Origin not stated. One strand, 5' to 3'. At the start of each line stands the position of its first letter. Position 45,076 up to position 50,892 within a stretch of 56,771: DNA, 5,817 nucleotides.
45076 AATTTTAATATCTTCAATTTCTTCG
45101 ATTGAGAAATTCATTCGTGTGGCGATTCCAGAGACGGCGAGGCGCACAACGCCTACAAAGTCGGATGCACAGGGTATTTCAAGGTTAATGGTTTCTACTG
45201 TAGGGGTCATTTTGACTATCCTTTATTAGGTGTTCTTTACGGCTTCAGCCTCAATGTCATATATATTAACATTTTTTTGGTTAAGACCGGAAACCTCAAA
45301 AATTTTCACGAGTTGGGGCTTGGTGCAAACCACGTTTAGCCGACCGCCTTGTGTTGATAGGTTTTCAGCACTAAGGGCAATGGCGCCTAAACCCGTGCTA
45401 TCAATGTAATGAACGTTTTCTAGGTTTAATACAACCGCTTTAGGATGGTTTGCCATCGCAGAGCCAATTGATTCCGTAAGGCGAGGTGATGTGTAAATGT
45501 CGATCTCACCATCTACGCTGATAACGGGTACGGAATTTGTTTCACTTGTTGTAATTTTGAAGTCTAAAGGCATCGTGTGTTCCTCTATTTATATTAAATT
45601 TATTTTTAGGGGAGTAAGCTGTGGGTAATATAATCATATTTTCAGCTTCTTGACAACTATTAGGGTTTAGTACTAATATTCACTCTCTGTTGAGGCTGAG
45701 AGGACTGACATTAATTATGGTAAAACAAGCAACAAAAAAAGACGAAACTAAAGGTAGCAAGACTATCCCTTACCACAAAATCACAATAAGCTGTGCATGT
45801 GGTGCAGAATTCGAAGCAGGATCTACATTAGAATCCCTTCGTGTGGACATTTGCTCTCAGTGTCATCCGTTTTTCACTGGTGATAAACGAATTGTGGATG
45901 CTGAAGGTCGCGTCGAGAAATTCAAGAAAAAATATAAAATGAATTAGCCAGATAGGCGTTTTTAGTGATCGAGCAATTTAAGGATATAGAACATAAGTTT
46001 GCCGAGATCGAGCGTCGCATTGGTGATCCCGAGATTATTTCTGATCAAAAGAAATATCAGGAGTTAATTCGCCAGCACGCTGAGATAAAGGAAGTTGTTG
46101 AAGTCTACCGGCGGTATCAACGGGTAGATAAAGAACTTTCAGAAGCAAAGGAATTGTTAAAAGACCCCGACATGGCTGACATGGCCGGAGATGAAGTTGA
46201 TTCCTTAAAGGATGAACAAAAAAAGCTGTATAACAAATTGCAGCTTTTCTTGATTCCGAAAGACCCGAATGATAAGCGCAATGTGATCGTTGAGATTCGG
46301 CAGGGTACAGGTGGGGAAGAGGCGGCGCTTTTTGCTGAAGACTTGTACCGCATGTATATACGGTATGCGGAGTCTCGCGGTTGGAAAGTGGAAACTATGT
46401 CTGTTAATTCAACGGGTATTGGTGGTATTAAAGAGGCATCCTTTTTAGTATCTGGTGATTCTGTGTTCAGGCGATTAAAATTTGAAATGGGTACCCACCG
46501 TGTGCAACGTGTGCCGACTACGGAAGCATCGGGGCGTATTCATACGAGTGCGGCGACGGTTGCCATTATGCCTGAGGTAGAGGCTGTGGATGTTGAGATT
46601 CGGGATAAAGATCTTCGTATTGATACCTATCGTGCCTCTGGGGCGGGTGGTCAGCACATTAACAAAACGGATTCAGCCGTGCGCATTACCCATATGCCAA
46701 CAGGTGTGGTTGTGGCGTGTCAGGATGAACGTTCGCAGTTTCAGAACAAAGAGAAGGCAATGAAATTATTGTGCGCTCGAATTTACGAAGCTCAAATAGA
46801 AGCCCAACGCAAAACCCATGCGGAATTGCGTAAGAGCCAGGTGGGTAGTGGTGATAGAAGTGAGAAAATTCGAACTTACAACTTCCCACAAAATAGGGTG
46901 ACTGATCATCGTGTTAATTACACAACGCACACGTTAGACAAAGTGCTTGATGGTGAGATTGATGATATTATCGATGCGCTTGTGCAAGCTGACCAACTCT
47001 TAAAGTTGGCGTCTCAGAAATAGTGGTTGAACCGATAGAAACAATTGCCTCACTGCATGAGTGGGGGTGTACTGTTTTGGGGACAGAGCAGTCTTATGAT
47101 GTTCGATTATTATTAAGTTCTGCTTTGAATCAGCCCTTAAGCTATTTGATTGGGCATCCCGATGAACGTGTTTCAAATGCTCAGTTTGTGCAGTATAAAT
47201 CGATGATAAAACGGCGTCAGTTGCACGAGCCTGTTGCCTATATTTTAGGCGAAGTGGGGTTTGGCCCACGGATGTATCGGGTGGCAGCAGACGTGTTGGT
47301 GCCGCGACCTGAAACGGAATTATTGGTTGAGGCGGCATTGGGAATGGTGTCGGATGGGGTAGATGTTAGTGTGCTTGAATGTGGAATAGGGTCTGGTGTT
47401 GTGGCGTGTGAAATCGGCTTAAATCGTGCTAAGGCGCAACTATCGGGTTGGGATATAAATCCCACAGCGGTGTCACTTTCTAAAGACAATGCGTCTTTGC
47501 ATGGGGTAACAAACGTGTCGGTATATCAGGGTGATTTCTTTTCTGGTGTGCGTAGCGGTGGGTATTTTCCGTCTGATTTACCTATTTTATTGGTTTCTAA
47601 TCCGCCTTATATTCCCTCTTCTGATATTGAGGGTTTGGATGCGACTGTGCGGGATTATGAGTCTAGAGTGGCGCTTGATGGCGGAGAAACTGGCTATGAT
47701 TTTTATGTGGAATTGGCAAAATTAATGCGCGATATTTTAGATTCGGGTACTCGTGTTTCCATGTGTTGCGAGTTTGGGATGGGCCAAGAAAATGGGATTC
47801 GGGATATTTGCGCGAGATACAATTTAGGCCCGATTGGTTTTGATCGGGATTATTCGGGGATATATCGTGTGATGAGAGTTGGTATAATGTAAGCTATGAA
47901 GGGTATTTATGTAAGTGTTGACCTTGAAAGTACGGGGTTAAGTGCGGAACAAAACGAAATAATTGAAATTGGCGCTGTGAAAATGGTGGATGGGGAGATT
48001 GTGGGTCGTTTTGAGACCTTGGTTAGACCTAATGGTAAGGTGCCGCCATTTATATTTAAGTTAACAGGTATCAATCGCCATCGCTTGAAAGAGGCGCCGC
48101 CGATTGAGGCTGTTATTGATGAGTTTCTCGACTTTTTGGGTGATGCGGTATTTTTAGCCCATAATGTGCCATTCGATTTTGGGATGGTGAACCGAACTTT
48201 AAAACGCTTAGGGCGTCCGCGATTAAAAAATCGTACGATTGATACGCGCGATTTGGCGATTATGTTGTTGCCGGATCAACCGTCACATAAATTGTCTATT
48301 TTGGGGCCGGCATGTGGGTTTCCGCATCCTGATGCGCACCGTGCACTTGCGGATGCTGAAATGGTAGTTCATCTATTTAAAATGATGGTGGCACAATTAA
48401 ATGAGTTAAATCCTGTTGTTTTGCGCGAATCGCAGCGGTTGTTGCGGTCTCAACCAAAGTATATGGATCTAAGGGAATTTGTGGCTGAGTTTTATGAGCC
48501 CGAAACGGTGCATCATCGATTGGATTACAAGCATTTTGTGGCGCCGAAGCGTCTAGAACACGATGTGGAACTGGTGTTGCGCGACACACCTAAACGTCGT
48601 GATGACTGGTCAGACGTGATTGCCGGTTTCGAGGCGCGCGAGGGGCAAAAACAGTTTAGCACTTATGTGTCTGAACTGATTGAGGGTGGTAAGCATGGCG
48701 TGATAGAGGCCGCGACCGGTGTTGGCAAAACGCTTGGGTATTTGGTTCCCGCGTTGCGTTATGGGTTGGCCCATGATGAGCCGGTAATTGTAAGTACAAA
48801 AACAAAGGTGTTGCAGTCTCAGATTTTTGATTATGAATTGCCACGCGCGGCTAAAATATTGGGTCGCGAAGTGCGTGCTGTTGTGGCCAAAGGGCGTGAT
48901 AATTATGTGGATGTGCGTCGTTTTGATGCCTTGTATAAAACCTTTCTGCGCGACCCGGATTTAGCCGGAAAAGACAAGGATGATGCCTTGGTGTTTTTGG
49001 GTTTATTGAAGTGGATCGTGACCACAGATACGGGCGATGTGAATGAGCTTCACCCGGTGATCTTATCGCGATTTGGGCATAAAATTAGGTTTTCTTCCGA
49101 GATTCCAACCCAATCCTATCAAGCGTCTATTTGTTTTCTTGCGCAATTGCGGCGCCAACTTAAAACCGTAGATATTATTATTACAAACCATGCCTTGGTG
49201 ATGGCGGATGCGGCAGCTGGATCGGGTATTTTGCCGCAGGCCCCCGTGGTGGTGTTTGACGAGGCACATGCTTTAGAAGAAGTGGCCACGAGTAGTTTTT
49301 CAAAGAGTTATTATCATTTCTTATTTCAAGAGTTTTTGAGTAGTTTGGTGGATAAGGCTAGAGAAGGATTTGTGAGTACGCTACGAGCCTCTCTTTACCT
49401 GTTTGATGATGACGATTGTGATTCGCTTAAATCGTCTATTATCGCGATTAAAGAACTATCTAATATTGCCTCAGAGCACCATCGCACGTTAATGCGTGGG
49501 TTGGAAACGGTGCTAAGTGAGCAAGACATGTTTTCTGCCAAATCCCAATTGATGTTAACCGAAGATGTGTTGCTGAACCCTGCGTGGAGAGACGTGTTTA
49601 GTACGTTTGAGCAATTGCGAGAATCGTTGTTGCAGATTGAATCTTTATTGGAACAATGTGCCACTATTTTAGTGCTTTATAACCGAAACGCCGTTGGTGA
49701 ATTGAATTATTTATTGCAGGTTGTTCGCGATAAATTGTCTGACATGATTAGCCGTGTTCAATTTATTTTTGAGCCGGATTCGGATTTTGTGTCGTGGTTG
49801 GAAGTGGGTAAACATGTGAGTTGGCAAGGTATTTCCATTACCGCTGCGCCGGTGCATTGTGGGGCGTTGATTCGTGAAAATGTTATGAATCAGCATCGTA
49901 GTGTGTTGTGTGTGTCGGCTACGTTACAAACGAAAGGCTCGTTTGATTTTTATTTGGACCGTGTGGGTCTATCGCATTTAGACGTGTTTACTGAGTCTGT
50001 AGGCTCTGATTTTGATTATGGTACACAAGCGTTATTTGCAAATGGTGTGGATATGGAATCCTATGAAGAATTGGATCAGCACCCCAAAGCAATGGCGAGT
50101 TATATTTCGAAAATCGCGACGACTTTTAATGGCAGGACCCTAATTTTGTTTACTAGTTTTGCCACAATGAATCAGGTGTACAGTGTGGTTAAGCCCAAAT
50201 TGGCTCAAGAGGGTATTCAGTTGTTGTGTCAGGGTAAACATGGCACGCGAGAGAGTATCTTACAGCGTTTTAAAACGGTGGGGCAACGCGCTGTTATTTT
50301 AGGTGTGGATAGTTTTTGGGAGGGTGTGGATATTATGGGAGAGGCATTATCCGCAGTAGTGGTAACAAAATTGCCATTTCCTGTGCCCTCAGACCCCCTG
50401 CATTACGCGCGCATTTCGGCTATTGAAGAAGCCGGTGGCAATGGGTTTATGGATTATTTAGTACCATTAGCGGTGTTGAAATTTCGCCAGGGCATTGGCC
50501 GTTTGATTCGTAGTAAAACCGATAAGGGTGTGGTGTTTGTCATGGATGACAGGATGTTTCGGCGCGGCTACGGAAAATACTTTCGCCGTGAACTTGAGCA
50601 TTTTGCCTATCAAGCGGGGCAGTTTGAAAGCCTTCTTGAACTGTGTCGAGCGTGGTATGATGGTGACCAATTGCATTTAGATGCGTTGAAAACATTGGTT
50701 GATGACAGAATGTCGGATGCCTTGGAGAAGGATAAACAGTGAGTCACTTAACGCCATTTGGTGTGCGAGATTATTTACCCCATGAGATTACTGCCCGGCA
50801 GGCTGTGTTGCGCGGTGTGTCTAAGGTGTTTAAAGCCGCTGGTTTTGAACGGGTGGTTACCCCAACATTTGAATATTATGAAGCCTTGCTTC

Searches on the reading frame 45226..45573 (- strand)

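Call 96: search_protein_families(library=pfam, proteins=[window:45226-45573:-], max_evalue=0.01)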
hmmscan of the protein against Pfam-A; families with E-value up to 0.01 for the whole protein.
window:45226-45573:- (115 aa): 2 families
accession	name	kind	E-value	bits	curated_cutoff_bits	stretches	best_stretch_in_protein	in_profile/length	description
PF01740.26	STAS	-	1.8e-20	73.1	22.6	1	7-111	2-106/106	STAS domain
PF13466.11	STAS_2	-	4.7e-11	43.1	29.2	1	18-97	1-79/80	STAS domain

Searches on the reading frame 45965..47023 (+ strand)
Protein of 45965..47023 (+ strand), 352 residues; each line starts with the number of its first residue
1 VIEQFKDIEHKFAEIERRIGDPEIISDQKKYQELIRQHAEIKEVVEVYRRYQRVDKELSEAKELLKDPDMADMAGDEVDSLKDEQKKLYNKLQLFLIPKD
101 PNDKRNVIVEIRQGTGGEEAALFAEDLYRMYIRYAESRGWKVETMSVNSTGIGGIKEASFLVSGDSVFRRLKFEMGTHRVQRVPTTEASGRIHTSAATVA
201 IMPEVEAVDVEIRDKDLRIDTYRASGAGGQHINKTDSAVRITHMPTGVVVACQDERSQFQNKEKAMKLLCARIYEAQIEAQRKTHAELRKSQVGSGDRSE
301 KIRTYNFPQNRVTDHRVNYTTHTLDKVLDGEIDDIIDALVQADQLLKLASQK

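Call 15: search_protein_families(library=pfam, proteins=[window:45965-47023:+], max_evalue=0.001)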
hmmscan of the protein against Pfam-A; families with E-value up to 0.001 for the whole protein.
window:45965-47023:+ (352 aa): 3 families
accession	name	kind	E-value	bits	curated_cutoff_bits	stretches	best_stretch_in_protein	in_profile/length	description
PF03462.23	PCRF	-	6.7e-75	251.6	24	1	8-199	1-194/194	PCRF domain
PF00472.26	RF-1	-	8.3e-46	155.1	35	1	207-316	2-116/116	RF-1 domain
PF02815.25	MIR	-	0.00098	19.5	25.6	0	222-327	55-161/185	MIR domain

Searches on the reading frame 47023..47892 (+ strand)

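Call 15: search_protein_families(library=pfam, proteins=[window:47023-47892:+], max_evalue=0.001)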
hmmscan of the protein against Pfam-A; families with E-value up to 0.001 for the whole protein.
window:47023-47892:+ (289 aa): 5 families
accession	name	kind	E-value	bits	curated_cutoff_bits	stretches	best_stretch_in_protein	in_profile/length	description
PF17827.6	PrmC_N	-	8e-14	52.4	23.4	1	24-76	19-71/71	PrmC N-terminal domain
PF13847.12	Methyltransf_31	-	2.5e-07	30.9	27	1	114-174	4-65/145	Methyltransferase domain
PF05175.20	MTS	-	2.7e-07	30.8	23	1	114-196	32-108/170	Methyltransferase small domain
PF06325.19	PrmA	-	0.0004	20.4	22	1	113-165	162-212/296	Ribosomal protein L11 methyltransferase (PrmA)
PF13649.12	Methyltransf_25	-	0.00054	21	27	0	117-172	1-55/97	Methyltransferase domain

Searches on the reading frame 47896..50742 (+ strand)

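Call 16: search_protein_families(library=ncbifam, proteins=[window:47896-50742:+], max_evalue=0.001)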
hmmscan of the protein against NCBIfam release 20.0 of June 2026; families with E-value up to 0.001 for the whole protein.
window:47896-50742:+ (948 aa): 32 families (the best 25 are shown)
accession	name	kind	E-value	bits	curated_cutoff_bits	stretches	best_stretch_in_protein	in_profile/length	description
NF005981.0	PRK08074.1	equivalog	4.7e-190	633.8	789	1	2-920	2-928/931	ATP-dependent DNA helicase DinG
TIGR01407.1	dinG_rel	hypoth_equivalog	2.7e-168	562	547.7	1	5-916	2-884/889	putative DnaQ family exonuclease/DinG family helicase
NF053712.1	repair_DEAH_YoaA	equivalog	4.9e-126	421.9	680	1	239-903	11-616/630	DNA repair helicase YoaA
NF008729.0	PRK11747.1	equivalog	4.7e-95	319.5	598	1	240-902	19-696/703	ATP-dependent DNA helicase DinG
NF005569.0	PRK07246.1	equivalog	2.5e-87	294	794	2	5-460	9-448/820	bifunctional DnaQ family exonuclease/ATP-dependent helicase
NF005906.0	PRK07883.1-4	equivalog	1.6e-49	168.8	495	1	5-174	8-177/563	DEDD exonuclease domain-containing protein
NF005907.0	PRK07883.1-5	equivalog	2.4e-43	148.4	454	1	5-171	30-198/584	DEDD exonuclease domain-containing protein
NF001688.0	PRK00448.1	equivalog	4.2e-42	143.9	873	1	4-194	424-614/1445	PolC-type DNA polymerase III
NF006316.0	PRK08517.1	equivalog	9.4e-41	139.9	247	1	4-169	71-234/270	3'-5' exonuclease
NF005905.0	PRK07883.1-3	equivalog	2.3e-39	135.5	508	1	5-180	26-203/581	DEDD exonuclease domain-containing protein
TIGR01405.1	polC_Gram_pos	equivalog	7.7e-38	129.9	1043.45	1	4-181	190-367/1211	DNA polymerase III subunit alpha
TIGR00573.1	dnaq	subfamily_domain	7.4e-35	120.4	71.5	1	5-172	9-181/217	exonuclease, DNA polymerase III, epsilon subunit family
NF005289.0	PRK06807.1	equivalog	6.4e-34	117.6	335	1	5-166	10-170/313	3'-5' exonuclease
NF005904.0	PRK07883.1-2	equivalog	5.7e-33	114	969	1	4-179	31-208/584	DEDD exonuclease domain-containing protein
NF005836.0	PRK07740.1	equivalog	2.5e-31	109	261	1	6-178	62-236/244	hypothetical protein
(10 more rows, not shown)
